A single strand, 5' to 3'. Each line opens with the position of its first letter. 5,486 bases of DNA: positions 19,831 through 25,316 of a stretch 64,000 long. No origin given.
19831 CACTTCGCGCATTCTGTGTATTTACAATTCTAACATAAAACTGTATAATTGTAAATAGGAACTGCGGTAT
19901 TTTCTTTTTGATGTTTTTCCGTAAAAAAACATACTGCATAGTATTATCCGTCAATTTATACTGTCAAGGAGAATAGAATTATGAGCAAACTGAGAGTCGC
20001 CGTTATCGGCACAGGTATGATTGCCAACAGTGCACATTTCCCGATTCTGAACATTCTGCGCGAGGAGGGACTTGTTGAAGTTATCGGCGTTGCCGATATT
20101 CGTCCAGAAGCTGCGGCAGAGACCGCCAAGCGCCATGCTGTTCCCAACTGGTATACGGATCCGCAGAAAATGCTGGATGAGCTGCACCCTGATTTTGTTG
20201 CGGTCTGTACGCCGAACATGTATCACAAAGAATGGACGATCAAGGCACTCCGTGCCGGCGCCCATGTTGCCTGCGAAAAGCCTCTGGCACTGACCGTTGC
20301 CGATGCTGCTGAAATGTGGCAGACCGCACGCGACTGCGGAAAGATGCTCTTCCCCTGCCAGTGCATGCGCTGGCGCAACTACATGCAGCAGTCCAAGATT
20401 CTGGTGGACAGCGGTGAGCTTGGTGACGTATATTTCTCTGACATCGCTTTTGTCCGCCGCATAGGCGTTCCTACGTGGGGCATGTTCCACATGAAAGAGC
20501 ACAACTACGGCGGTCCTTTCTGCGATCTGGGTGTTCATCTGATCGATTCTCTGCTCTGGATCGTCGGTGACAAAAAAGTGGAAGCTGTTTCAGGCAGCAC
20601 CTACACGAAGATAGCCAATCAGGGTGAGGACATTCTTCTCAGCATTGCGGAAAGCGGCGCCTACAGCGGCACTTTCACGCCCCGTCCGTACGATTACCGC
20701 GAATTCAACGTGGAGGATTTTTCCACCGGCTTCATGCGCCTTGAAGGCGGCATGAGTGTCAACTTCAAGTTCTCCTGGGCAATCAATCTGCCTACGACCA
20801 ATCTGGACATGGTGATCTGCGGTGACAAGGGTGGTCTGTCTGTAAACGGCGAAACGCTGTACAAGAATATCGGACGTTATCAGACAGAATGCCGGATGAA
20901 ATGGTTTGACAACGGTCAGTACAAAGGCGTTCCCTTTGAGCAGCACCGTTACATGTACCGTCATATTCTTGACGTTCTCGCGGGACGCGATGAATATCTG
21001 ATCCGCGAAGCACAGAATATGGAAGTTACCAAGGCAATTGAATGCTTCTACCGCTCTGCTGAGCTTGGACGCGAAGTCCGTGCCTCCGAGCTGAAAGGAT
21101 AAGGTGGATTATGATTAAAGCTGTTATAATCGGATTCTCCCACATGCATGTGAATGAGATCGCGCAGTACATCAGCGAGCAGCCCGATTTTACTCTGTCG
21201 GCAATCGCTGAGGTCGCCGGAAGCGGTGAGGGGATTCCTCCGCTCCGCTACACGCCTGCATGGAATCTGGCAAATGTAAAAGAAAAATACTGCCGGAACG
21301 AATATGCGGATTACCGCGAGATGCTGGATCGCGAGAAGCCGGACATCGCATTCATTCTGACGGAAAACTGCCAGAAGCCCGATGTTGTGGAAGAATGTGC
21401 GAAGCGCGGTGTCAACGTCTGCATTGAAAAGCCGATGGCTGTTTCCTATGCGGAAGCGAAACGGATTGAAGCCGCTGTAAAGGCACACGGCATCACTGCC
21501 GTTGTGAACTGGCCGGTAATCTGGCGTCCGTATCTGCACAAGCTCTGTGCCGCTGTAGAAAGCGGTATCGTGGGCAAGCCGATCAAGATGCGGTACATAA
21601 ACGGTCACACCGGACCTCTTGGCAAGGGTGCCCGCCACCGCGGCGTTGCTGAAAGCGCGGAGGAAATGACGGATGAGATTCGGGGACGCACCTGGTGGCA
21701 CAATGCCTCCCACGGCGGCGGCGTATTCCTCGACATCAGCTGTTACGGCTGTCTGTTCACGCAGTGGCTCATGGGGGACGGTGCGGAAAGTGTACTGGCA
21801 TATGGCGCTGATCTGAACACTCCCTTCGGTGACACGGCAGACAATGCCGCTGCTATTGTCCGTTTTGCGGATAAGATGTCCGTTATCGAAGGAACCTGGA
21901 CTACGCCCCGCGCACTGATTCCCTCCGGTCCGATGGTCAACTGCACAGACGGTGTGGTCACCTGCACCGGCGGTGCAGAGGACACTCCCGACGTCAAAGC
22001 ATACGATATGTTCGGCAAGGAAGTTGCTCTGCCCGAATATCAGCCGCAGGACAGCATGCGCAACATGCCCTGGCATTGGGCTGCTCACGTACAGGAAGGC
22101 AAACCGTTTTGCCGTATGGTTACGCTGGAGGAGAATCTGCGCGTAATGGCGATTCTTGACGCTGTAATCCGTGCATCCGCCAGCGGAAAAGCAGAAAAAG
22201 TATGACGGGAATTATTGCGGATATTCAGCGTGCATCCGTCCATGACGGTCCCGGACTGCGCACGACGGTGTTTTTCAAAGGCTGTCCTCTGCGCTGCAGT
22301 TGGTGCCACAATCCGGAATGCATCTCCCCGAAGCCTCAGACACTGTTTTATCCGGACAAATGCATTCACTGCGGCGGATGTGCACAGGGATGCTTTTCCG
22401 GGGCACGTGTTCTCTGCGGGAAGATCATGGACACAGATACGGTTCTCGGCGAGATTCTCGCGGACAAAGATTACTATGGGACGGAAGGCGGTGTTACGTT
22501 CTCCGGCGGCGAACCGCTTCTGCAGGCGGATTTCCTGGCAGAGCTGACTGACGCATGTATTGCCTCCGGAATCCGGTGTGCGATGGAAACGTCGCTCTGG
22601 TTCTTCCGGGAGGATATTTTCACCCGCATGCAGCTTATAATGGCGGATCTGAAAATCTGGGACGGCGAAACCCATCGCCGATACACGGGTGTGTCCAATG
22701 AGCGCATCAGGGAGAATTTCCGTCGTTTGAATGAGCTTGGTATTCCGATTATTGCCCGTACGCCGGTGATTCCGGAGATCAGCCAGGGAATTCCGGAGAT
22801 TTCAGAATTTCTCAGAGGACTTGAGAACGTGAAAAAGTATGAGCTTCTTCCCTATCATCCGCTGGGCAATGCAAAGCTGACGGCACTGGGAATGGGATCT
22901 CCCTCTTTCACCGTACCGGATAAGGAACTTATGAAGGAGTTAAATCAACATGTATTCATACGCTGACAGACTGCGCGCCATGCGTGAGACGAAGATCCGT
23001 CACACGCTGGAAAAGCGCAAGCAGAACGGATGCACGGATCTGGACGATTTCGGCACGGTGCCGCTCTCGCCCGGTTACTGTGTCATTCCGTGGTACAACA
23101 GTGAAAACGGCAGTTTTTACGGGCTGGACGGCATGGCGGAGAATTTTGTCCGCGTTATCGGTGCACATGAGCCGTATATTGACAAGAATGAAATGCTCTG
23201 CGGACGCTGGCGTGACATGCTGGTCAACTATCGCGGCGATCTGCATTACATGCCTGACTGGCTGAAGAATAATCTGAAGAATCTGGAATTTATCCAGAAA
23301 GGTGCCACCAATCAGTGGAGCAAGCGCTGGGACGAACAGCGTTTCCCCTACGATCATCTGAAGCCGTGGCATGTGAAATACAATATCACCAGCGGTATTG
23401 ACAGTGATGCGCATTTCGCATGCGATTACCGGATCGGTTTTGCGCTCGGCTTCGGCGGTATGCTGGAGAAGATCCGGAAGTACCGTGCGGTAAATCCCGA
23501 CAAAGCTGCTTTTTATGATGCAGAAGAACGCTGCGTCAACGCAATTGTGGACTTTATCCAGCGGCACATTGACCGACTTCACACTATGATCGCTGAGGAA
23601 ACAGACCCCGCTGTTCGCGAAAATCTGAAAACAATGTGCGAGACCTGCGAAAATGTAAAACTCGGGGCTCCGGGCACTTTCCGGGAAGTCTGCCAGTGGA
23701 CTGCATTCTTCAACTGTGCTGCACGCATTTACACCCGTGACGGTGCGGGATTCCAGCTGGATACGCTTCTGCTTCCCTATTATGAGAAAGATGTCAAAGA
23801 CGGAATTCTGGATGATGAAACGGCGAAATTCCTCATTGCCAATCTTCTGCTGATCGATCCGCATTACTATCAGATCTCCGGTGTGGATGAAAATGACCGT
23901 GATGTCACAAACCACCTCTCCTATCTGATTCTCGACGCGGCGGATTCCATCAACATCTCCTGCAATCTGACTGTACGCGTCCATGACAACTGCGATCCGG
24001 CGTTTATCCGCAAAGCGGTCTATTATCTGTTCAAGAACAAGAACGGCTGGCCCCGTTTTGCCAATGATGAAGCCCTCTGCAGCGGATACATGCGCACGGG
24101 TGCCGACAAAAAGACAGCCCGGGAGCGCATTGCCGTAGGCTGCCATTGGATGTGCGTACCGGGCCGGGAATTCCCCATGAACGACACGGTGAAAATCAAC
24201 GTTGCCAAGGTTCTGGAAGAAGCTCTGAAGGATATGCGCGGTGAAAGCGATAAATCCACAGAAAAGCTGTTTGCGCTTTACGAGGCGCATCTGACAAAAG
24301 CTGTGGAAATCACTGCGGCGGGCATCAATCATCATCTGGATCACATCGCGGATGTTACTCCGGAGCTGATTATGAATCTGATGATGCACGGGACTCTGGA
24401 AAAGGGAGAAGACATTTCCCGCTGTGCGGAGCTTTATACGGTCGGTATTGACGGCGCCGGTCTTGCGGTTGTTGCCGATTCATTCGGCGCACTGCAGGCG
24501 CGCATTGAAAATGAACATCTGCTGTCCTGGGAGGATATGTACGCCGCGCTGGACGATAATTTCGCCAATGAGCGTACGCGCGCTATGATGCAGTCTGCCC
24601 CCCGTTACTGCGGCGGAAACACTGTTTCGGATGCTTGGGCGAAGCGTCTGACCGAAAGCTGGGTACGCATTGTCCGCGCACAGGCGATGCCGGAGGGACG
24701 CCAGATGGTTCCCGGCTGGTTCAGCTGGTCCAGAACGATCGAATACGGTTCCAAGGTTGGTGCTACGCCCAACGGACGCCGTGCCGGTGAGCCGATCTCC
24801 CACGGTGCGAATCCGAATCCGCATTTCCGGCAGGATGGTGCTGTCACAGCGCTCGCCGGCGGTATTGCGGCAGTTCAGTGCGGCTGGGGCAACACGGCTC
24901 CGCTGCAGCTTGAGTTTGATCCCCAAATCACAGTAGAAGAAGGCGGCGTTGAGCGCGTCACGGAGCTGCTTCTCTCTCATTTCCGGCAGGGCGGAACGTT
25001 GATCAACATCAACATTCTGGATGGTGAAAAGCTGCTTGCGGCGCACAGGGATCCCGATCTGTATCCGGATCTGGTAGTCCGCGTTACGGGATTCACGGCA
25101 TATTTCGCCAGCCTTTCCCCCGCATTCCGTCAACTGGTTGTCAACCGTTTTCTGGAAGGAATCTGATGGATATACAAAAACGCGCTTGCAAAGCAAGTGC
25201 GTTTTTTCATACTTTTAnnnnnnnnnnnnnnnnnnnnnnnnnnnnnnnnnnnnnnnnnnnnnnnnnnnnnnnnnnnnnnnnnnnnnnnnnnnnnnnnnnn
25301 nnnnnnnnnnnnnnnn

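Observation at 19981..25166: Four-gene operon: two Gfo/Idh/MocA dehydrogenases + activase + short glycyl radical enzyme, in a glycoside-catabolic neighbourhood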

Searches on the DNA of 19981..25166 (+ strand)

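Call 4: search_dna_similar(query=window:19981-25166:+, collection=ecoli_genomes, mode=near, max_rows=10)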
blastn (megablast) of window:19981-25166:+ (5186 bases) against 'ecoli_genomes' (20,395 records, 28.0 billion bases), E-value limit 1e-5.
No match.

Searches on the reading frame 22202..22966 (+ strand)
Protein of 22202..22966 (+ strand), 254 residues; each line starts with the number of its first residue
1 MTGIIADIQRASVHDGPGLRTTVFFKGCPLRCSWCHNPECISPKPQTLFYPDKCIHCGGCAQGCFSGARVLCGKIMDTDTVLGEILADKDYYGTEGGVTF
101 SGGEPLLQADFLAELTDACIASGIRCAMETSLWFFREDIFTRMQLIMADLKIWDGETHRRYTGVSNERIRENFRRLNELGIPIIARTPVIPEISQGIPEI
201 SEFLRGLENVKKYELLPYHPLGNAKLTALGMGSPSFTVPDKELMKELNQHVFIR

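Call 3: search_protein_families(library=pfam, proteins=[window:22202-22966:+])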
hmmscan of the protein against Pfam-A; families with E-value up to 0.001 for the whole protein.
window:22202-22966:+ (254 aa): 3 families
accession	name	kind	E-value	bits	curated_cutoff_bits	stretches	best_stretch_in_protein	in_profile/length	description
PF04055.27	Radical_SAM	-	3e-13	50.7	29.5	1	23-200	2-162/166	Radical SAM superfamily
PF13353.11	Fer4_12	-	6.4e-13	49.6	22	1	15-122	2-80/137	4Fe-4S single cluster domain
PF00037.32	Fer4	-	0.00054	20.1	21.1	0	50-68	4-22/24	4Fe-4S binding domain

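Call 5: search_protein_families(library=ncbifam, proteins=[window:22202-22966:+], max_evalue=0.00001)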
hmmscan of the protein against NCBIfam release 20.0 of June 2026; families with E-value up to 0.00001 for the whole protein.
window:22202-22966:+ (254 aa): 15 families
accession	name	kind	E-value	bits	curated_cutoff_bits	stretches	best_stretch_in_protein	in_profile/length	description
TIGR02494.1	PFLE_PFLC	subfamily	1.5e-74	251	174.35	2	56-249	84-287/293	glycyl-radical enzyme activating protein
NF043069.1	T4HPD_activ_SAM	equivalog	1.3e-68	231.5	425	2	53-249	81-286/299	trans-4-hydroxy-L-proline dehydratase activase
NF048010.1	SfplDhtActHpsHDes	equivalog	3.2e-61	206.8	430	2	52-249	88-296/298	(2S)-3-sulfopropanediol dehydratase activating enzyme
NF033719.1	ind_deCO2_activ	equivalog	9.8e-57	192.5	425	2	60-247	95-289/302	indoleacetate decarboxylase activase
NF048008.1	SfplDhtActHpfHKleb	equivalog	1.9e-55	188.4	500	2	52-232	83-272/308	(2S)-3-sulfopropanediol dehydratase activating enzyme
NF033717.2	HPDL_rSAM_activ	equivalog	6.1e-55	186.7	420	2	53-234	87-277/311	4-hydroxyphenylacetate decarboxylase activase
NF007483.0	PRK10076.1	equivalog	4.9e-48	163.8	326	1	4-231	23-259/292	[formate-C-acetyltransferase]-activating enzyme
TIGR04395.1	cutC_activ_rSAM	equivalog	7.9e-48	163.3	360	2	60-232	94-276/309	choline TMA-lyase-activating enzyme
TIGR04003.1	rSAM_BssD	equivalog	2.5e-44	151.7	496.45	2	4-69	2-67/314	[benzylsuccinate synthase]-activating enzyme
TIGR02493.1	PFLA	equivalog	7.6e-41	140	231.75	2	73-232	43-211/235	pyruvate formate-lyase-activating protein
TIGR04041.1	activase_YjjW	hypoth_equivalog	1.5e-34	119.7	250.2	2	49-225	67-245/276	YjjW family glycine radical enzyme activase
NF008356.0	PRK11145.1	equivalog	3.3e-34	118.3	375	2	72-248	47-234/246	pyruvate formate lyase 1-activating protein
TIGR02495.1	NrdG2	equivalog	3.7e-14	52.5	131.15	1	5-42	2-40/193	anaerobic ribonucleoside-triphosphate reductase activating protein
TIGR02491.1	NrdG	equivalog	1e-11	45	126.1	1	5-43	2-40/154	anaerobic ribonucleoside-triphosphate reductase activating protein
TIGR04349.1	rSAM_QueE_gams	hypoth_equivalog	1.7e-07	31.1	300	0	73-157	45-123/210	7-carboxy-7-deazaguanine synthase QueE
